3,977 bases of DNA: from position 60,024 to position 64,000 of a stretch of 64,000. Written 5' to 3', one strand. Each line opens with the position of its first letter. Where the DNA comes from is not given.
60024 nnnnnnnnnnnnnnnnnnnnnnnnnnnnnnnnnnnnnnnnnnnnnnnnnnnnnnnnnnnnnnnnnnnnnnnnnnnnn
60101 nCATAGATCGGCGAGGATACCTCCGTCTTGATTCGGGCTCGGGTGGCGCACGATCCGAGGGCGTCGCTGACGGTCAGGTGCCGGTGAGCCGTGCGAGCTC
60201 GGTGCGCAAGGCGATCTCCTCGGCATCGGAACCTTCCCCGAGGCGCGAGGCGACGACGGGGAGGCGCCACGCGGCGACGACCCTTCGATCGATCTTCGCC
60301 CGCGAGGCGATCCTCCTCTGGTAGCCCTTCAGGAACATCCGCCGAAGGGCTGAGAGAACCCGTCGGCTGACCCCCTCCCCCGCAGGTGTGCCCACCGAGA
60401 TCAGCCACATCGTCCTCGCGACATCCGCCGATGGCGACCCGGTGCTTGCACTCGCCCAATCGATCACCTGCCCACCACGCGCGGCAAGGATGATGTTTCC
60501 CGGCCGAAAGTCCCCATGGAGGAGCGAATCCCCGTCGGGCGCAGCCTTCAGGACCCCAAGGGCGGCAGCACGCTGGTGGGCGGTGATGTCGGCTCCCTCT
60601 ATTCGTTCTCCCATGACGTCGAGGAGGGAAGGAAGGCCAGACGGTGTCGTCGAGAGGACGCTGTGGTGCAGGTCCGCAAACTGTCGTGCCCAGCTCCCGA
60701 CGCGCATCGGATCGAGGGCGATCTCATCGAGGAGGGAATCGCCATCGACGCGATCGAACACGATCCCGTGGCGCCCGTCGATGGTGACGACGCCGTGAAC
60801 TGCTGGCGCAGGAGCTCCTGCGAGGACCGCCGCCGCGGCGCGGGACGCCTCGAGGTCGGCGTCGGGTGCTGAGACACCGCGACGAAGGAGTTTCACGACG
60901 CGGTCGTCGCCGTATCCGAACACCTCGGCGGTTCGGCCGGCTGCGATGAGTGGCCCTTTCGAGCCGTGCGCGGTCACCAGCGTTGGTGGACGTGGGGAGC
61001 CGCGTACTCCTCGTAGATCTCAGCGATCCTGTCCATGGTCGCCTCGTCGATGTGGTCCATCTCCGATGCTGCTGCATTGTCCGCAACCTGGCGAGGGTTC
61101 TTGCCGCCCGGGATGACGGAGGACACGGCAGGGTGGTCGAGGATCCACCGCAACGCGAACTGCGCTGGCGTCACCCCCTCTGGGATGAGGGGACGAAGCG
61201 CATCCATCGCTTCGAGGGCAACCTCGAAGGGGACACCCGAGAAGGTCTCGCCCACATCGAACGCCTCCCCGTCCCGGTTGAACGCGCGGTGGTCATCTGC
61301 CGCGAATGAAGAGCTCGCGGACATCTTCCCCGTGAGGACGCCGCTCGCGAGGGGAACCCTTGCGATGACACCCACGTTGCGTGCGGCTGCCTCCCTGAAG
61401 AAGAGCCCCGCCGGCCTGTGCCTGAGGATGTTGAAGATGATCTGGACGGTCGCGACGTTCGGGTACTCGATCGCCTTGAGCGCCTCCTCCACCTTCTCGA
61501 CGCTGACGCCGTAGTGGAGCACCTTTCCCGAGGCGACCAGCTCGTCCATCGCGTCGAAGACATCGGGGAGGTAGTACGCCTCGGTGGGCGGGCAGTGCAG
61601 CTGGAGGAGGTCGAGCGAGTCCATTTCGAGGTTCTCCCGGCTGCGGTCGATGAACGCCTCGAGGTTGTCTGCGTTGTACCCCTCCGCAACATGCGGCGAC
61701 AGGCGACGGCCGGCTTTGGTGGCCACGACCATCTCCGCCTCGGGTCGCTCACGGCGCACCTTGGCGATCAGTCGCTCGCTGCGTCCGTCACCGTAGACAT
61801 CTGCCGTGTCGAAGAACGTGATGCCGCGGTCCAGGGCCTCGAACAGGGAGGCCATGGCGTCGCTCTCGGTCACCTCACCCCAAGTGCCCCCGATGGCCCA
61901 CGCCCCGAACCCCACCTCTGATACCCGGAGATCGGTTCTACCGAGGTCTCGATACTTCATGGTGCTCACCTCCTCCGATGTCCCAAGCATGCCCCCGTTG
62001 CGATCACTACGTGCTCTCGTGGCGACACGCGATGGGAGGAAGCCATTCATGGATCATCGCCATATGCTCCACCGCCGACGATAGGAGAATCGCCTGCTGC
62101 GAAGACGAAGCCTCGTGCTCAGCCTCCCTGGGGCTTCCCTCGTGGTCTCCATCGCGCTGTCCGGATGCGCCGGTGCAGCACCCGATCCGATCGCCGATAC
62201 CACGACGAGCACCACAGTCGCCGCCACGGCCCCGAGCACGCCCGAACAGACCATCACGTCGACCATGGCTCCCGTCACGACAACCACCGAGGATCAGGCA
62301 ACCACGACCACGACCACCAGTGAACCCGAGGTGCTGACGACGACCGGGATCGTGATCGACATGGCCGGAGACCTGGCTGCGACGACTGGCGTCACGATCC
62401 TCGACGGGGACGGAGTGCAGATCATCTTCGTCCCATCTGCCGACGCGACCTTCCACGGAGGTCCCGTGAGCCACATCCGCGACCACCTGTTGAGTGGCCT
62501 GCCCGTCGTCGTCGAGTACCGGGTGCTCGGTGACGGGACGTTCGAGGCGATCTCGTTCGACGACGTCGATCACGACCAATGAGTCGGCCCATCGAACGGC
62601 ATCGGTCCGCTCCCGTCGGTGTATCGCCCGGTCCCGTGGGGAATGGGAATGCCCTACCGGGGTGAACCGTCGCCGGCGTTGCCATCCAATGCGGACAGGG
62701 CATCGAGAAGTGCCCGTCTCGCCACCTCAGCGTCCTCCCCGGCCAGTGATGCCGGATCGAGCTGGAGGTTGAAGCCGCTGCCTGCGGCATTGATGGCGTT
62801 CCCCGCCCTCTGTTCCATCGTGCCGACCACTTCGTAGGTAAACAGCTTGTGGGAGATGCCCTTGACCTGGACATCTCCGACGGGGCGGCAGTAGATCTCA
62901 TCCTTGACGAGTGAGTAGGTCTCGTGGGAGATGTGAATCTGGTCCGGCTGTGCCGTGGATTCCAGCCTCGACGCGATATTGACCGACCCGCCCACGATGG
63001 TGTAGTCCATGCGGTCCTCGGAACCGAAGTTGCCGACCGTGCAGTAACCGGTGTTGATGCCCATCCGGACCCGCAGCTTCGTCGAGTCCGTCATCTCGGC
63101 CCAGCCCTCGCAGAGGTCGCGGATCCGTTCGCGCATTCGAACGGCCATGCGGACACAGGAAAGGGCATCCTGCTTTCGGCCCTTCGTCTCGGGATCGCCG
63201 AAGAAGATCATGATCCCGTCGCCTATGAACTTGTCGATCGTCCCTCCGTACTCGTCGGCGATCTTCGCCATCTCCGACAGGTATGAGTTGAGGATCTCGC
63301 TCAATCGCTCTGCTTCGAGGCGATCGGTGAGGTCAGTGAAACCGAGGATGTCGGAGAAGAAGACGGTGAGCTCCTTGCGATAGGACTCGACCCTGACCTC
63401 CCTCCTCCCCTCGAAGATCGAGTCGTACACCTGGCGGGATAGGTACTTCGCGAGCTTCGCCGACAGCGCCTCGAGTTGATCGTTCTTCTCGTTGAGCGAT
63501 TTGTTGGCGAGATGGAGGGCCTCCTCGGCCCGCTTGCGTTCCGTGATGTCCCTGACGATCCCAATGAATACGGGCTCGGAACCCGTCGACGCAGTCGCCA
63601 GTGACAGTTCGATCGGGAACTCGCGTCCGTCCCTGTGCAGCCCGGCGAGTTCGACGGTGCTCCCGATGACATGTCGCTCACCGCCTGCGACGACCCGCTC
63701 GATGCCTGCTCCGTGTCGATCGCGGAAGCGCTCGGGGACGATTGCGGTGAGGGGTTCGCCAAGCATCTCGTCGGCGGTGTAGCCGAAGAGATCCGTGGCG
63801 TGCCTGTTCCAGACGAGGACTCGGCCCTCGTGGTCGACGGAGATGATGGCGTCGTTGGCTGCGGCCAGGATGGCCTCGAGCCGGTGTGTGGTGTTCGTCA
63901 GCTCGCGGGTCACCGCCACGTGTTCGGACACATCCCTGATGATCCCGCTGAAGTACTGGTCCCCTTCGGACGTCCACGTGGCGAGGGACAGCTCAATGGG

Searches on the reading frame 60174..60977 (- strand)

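Call 23: search_protein_families(library=pfam, proteins=[window:60174-60977:-], max_evalue=0.001)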
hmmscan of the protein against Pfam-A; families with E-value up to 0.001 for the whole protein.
window:60174-60977:- (267 aa): 1 family
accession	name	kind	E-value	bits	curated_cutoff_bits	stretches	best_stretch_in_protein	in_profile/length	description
PF01636.29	APH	-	8.8e-16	58.8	23.2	1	20-200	14-218/239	Phosphotransferase enzyme family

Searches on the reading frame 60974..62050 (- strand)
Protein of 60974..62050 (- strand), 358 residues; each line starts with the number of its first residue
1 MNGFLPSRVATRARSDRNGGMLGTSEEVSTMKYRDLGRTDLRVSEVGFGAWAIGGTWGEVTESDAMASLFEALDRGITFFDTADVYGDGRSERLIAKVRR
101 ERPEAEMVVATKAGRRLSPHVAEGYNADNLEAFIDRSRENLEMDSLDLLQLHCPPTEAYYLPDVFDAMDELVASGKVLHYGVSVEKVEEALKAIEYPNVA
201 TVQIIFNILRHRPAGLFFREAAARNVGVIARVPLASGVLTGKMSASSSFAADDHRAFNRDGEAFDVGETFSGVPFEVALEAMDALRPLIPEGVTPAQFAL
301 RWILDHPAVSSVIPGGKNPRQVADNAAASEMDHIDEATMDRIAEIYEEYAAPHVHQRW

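Call 23: search_protein_families(library=pfam, proteins=[window:60974-62050:-], max_evalue=0.001)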
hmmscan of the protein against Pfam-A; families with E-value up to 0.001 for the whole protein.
window:60974-62050:- (358 aa): 1 family
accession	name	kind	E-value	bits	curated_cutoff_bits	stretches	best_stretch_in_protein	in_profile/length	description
PF00248.27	Aldo_ket_red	-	8.7e-64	215.8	24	1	45-347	1-291/291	Aldo/keto reductase family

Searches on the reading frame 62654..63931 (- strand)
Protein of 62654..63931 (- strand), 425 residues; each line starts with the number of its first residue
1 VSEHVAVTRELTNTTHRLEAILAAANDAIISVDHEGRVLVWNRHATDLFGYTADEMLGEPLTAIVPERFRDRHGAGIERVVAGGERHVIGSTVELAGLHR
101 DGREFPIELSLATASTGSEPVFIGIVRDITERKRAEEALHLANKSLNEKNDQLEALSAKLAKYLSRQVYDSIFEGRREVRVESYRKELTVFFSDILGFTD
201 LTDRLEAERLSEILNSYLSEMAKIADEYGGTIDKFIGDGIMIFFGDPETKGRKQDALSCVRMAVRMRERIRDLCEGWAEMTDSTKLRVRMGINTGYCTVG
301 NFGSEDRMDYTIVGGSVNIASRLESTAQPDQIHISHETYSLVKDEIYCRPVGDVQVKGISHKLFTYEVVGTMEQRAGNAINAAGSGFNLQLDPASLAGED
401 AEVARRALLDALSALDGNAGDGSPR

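Call 23: search_protein_families(library=pfam, proteins=[window:62654-63931:-], max_evalue=0.001)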
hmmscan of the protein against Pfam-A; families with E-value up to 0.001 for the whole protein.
window:62654-63931:- (425 aa): 7 families
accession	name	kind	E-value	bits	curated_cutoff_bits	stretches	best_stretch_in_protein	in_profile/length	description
PF00211.25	Guanylate_cyc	-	1.4e-32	113.2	21.9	1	186-368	7-181/183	Adenylate and Guanylate cyclase catalytic domain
PF13426.13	PAS_9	-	7.4e-16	58.7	27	1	27-131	2-103/103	PAS domain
PF00989.32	PAS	-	2.2e-15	57.1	22.6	1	17-129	2-113/113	PAS fold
PF08448.16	PAS_4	-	1.8e-14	54.4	23.1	1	23-134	2-110/110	PAS fold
PF24820.1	Diguanyl_cycl_sensor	-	7.6e-08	32.7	28.1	1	25-128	5-109/109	Diguanylate cyclase-like sensor domain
PF13188.13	PAS_8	-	4.8e-07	29.9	21.8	1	17-68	2-54/65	PAS domain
PF12860.13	PAS_7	-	2.2e-05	25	27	1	26-136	5-114/115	PAS fold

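Call 37: search_protein_families(library=ncbifam, proteins=[window:62654-63931:-], max_evalue=0.01)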
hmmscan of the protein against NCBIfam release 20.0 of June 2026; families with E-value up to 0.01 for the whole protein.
window:62654-63931:- (425 aa): 21 families
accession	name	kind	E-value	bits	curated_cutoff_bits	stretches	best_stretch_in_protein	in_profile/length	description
TIGR00229.1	sensory_box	domain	4.5e-30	104.4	22.9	1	16-139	5-126/126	PAS domain S-box protein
NF041777.1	sens_FixL_Rhizob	equivalog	1.8e-22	79.7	850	1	7-140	114-247/485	sensor protein FixL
TIGR03903.1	TOMM_kin_cyc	equivalog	1.5e-11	42.9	705.75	1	132-362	231-457/1267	TOMM system kinase/cyclase fusion protein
NF008468.0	PRK11360.1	equivalog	1.7e-10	39.9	646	1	9-141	261-389/616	two-component system sensor histidine kinase AtoS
NF008467.0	PRK11359.1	equivalog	3.4e-10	38.6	857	1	28-132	24-128/800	oxygen-sensing cyclic-di-GMP phosphodiesterase DosP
NF047874.1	MASE3_PAS_HK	subfamily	1.8e-09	36.9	560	1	6-151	255-393/655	MASE3 domain-containing sensor histidine kinase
NF041593.1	histid_kinase_PdhS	equivalog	2.2e-08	32.5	2000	1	8-153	659-802/1041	cell-division control histidine kinase PdhS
NF041552.1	TF_PrdR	equivalog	3.7e-06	25.6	795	1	9-67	127-185/577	sigma-54 dependent transcriptional regulator PrdR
NF041831.1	NO_HK_NahK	exception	1e-05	23.7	1500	1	45-188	350-492/854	hybrid sensor histidine kinase/response regulator NahK/ErcS'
NF033092.0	HK_WalK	equivalog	1.3e-05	24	725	1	13-66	254-308/594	cell wall metabolism sensor histidine kinase WalK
NF007298.0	PRK09776.1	equivalog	1.7e-05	22.9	1135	1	3-132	542-673/1111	diguanylate cyclase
NF052573.1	HisKinEspAMyxo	equivalog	1.8e-05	23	1400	1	15-144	253-380/755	serine histidine kinase EspA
NF046044.1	PnpS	equivalog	0.0001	21.4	400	1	7-137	46-168/390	two-component system histidine kinase PnpS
NF052652.1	YtvA_fam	equivalog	0.00012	21.8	250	1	38-147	25-132/243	YtvA family blue-light photoreceptor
NF058673.1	LipAdnlyCyLipJMY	equivalog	0.00035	19.4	800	1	182-359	290-440/449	bifunctional lipase/adenylate cyclase LipJ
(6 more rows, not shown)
